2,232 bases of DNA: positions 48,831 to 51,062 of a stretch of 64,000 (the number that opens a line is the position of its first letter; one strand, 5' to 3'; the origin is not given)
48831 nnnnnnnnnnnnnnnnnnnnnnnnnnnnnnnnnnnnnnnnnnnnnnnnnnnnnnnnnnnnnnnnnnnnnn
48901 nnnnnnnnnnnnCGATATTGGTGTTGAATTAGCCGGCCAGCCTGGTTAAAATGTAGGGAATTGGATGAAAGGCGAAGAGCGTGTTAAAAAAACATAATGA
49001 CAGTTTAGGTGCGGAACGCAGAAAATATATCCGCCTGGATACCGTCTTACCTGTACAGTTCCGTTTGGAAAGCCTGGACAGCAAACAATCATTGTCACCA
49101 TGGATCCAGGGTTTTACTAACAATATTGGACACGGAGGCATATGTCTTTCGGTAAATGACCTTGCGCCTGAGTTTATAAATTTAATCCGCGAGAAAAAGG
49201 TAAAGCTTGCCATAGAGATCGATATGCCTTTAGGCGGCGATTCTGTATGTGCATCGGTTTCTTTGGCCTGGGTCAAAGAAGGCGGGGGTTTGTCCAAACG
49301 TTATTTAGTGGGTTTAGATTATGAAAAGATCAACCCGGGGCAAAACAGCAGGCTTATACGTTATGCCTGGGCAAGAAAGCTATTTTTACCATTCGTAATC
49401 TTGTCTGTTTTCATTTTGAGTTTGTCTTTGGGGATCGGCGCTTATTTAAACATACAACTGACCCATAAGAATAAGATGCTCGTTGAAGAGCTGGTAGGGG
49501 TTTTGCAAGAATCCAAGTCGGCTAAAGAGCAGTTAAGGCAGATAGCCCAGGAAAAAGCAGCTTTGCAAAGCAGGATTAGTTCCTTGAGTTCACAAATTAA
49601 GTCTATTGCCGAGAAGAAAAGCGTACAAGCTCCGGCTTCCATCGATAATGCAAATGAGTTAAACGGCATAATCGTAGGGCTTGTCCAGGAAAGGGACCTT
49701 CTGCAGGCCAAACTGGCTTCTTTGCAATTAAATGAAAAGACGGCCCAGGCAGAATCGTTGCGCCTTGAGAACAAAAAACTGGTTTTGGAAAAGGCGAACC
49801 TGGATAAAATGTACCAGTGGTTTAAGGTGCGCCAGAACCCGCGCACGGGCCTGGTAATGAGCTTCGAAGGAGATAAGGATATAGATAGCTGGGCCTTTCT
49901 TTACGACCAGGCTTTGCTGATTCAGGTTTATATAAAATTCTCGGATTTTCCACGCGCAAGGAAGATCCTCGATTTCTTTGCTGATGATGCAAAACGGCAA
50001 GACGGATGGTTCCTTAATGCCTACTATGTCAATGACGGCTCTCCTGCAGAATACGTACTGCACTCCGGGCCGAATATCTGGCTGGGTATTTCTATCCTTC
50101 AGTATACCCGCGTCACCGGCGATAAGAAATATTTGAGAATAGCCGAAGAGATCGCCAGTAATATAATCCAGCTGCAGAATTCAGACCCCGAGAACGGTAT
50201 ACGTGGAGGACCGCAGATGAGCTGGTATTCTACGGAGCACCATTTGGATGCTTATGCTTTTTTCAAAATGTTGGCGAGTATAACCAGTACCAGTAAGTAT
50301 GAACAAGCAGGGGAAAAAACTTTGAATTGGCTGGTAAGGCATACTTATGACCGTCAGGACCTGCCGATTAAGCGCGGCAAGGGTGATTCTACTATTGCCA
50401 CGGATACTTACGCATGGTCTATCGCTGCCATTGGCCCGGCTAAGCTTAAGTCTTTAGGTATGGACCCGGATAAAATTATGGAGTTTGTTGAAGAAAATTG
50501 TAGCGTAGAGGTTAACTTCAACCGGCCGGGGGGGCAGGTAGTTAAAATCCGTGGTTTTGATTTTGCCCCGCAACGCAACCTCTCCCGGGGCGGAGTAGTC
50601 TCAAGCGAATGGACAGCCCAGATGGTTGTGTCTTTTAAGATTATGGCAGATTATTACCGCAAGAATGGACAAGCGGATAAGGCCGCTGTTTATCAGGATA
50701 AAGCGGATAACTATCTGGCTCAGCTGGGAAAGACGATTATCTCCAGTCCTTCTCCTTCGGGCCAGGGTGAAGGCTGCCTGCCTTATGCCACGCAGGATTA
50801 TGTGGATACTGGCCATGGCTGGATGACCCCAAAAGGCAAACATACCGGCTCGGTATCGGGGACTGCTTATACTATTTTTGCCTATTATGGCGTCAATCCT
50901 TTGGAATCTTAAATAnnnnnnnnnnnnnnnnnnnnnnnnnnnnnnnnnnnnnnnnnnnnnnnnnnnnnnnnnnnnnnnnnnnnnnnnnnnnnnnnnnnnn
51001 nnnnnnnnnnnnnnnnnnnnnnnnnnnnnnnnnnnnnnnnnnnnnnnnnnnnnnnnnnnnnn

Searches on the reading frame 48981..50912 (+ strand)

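Call 3: search_protein_families(library=pfam, proteins=[window:48981-50912:+], max_evalue=0.01)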
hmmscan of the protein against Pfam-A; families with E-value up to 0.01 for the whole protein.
window:48981-50912:+ (643 aa): 1 family
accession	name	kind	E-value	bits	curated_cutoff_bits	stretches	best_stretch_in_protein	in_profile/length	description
PF07238.19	PilZ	-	0.0023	18.7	22.5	1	12-128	1-99/102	PilZ domain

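Call 4: search_protein_families(library=ncbifam, proteins=[window:48981-50912:+], max_evalue=0.01)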
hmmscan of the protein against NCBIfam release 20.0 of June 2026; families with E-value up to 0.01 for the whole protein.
window:48981-50912:+ (643 aa): 1 family
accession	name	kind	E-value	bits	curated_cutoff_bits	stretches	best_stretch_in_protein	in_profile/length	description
NF045487.1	ASRP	equivalog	0.0028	16.3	300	1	165-279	358-470/593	archaea-specific SMC-related protein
